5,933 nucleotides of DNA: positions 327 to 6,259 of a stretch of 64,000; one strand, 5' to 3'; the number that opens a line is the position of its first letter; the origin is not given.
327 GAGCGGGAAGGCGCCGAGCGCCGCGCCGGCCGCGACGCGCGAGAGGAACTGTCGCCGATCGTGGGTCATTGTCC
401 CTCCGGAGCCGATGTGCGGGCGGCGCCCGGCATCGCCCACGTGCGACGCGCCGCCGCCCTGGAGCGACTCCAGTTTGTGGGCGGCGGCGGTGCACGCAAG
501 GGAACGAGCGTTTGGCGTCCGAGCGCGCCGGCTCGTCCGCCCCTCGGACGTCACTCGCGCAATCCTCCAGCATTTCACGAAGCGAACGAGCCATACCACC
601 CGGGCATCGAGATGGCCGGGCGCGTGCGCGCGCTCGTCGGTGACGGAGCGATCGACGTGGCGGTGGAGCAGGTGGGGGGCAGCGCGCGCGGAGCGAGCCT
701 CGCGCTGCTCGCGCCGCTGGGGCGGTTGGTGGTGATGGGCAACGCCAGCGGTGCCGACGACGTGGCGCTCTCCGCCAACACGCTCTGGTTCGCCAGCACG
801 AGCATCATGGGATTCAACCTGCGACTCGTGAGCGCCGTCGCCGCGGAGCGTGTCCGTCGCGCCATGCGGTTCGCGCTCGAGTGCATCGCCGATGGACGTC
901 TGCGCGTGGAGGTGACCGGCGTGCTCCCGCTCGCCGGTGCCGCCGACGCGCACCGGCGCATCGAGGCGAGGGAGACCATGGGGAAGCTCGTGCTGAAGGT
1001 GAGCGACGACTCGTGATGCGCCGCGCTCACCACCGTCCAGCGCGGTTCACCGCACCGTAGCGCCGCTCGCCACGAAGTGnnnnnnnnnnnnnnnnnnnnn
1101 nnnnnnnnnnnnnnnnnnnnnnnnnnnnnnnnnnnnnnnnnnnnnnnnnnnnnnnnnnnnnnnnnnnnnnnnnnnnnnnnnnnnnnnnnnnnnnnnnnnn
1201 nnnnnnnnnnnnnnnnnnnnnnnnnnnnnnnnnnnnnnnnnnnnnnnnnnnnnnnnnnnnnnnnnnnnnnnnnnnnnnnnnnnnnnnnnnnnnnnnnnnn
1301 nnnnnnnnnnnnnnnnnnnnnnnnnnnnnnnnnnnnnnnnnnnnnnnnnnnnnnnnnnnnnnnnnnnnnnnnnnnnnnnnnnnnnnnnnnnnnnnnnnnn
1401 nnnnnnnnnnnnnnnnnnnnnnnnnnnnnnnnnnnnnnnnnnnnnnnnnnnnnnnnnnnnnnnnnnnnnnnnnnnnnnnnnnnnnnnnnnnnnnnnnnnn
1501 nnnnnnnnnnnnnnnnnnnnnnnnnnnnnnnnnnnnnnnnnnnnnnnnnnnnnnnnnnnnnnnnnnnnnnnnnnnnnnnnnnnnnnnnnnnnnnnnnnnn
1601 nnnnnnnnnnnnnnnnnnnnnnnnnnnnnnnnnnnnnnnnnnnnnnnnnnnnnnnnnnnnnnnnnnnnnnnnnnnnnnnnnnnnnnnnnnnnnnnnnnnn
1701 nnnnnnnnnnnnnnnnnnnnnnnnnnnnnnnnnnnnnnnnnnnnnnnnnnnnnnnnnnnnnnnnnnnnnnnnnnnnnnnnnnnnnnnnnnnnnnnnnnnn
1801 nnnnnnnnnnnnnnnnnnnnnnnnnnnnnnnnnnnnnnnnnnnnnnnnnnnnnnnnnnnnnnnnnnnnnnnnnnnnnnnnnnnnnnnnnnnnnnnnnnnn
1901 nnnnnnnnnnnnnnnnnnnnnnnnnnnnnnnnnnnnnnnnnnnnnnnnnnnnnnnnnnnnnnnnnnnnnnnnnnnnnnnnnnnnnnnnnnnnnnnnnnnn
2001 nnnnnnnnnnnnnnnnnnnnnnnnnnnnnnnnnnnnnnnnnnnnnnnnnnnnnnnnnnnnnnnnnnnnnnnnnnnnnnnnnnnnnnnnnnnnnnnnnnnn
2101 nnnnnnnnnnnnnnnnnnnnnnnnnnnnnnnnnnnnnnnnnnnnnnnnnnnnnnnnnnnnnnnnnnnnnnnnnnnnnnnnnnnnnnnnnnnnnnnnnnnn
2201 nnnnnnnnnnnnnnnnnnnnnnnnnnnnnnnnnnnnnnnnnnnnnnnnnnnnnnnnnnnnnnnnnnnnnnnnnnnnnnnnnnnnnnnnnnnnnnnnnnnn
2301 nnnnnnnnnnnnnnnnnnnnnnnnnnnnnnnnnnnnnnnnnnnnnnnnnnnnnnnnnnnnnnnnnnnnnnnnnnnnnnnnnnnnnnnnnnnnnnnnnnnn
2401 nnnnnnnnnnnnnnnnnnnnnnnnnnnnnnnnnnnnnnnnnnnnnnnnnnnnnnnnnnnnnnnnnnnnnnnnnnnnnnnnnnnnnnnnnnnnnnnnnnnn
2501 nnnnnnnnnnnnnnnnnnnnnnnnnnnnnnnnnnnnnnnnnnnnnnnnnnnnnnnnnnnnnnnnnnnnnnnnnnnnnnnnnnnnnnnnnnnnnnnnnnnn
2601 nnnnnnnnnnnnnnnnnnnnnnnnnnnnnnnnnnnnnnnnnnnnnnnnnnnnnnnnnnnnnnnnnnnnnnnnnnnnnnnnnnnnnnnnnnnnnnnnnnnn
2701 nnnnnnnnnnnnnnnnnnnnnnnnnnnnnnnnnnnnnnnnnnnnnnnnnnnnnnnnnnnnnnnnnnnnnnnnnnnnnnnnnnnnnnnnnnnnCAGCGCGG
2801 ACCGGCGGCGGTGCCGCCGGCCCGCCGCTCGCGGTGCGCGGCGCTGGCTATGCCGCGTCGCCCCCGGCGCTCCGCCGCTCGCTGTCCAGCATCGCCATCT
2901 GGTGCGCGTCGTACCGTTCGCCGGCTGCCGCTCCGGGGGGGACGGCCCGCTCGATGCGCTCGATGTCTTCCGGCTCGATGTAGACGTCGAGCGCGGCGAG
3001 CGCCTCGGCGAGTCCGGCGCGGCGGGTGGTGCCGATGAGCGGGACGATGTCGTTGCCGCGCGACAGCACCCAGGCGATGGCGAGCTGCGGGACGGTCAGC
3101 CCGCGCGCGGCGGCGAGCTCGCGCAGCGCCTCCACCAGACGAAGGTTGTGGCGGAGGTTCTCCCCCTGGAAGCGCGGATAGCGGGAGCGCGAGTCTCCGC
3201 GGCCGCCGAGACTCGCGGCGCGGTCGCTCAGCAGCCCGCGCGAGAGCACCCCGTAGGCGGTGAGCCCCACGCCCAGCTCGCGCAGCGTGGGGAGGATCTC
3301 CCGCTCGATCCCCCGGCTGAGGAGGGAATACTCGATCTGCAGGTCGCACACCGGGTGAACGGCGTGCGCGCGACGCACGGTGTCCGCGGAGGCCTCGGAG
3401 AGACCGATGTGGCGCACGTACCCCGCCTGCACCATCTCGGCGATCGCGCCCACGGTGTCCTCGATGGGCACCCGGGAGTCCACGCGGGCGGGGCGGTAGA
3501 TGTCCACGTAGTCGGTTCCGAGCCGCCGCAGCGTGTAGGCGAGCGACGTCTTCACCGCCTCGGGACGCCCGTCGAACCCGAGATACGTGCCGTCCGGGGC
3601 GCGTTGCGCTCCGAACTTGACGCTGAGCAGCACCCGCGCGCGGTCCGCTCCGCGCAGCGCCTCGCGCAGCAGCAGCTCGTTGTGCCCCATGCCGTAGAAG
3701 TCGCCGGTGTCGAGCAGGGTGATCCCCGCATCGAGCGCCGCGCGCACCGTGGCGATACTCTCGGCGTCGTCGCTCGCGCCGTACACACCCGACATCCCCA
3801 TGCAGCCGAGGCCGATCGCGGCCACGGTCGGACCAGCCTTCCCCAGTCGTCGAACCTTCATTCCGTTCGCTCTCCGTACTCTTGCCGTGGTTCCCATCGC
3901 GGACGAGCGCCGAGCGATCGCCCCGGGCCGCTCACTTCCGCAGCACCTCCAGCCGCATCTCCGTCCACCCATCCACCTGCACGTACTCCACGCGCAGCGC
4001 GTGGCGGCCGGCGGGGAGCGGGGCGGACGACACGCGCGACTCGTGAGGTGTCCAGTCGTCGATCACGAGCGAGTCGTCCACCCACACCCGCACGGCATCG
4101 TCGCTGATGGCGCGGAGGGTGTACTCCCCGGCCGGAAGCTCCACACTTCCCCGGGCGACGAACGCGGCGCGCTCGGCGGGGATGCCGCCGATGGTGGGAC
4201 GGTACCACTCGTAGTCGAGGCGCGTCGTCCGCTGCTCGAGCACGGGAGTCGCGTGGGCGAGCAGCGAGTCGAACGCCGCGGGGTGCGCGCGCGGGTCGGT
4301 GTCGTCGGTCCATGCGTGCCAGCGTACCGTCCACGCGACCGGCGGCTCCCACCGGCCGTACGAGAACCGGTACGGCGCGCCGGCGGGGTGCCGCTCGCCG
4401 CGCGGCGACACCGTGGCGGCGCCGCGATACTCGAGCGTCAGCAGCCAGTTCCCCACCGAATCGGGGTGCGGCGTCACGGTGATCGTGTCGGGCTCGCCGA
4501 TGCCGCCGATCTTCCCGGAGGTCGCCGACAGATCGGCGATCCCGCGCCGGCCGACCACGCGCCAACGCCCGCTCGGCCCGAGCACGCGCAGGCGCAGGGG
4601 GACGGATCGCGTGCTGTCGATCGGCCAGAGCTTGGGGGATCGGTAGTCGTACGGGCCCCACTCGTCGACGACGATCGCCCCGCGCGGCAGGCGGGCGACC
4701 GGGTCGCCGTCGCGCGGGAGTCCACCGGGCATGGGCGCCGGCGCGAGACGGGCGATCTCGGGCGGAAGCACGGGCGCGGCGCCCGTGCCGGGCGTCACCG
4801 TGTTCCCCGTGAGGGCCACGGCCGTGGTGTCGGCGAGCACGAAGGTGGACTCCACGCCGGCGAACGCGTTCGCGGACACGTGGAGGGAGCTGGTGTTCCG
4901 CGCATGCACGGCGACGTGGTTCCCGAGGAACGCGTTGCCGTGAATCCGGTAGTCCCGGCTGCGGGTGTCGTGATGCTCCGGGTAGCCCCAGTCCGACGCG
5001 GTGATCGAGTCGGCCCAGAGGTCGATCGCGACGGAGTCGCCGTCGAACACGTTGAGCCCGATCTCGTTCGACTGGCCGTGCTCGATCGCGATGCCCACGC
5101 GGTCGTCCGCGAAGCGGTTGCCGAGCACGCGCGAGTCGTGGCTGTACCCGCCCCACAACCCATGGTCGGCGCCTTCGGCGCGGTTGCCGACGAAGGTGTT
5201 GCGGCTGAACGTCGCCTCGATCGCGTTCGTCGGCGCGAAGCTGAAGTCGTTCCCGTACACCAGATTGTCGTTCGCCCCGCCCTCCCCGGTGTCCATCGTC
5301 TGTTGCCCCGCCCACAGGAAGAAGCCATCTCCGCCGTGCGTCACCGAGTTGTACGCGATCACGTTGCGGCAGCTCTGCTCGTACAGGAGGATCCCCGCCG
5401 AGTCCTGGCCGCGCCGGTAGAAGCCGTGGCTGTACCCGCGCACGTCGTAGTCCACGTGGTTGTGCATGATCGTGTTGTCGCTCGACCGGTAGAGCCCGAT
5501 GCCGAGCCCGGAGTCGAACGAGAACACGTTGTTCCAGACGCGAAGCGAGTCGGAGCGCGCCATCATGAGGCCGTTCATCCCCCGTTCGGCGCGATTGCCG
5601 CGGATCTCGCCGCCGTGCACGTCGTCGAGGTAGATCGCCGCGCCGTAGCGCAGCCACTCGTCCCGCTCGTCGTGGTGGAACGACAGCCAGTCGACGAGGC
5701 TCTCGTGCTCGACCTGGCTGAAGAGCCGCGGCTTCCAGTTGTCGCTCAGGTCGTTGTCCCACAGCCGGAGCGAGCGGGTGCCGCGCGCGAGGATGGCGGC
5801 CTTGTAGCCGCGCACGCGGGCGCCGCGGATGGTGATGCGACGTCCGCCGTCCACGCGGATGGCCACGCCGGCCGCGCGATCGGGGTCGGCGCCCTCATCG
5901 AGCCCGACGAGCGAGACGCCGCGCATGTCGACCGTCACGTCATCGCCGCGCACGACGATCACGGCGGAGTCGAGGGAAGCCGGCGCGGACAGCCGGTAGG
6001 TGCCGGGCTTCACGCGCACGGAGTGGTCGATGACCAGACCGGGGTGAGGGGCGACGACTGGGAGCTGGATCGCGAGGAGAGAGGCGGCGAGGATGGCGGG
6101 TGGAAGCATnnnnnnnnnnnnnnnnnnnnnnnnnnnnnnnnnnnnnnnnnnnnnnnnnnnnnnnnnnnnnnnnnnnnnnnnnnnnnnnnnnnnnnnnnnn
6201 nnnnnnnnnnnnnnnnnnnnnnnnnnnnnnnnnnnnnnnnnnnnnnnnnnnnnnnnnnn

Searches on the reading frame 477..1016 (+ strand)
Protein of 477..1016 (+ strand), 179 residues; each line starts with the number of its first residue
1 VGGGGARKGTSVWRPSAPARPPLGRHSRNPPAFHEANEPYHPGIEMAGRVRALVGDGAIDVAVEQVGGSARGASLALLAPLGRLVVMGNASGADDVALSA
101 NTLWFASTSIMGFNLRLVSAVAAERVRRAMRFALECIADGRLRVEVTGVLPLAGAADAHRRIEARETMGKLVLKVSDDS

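Call 58: search_protein_families(library=pfam, proteins=[window:477-1016:+], max_evalue=0.00001)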
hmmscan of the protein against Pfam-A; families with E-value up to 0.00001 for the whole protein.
window:477-1016:+ (179 aa): 2 families
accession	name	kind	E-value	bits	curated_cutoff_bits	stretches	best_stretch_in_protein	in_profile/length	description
PF13602.12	ADH_zinc_N_2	-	4.8e-17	63.6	27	1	52-173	17-134/134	Zinc-binding dehydrogenase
PF00107.32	ADH_zinc_N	-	6.1e-09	36.4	31.8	1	45-126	45-120/129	Zinc-binding dehydrogenase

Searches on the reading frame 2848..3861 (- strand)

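Call 58: search_protein_families(library=pfam, proteins=[window:2848-3861:-], max_evalue=0.00001)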
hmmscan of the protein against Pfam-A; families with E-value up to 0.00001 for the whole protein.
window:2848-3861:- (337 aa): 1 family
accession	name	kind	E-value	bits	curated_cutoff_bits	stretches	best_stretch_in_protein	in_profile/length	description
PF00248.27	Aldo_ket_red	-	2.7e-64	217.5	24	1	16-306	2-289/291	Aldo/keto reductase family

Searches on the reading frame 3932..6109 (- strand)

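Call 58: search_protein_families(library=pfam, proteins=[window:3932-6109:-], max_evalue=0.00001)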
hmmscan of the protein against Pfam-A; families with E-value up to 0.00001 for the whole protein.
window:3932-6109:- (725 aa): 3 families
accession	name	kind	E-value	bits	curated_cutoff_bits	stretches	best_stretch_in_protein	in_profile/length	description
PF05048.19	NosD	-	5e-24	85.4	23.6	2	157-289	61-169/212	Periplasmic copper-binding protein (NosD)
PF13229.12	Beta_helix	-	9.9e-22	77.7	25.9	2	83-220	2-135/158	Right handed beta helix region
PF07691.17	PA14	-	4.5e-13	49.7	24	1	624-720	22-131/147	PA14 domain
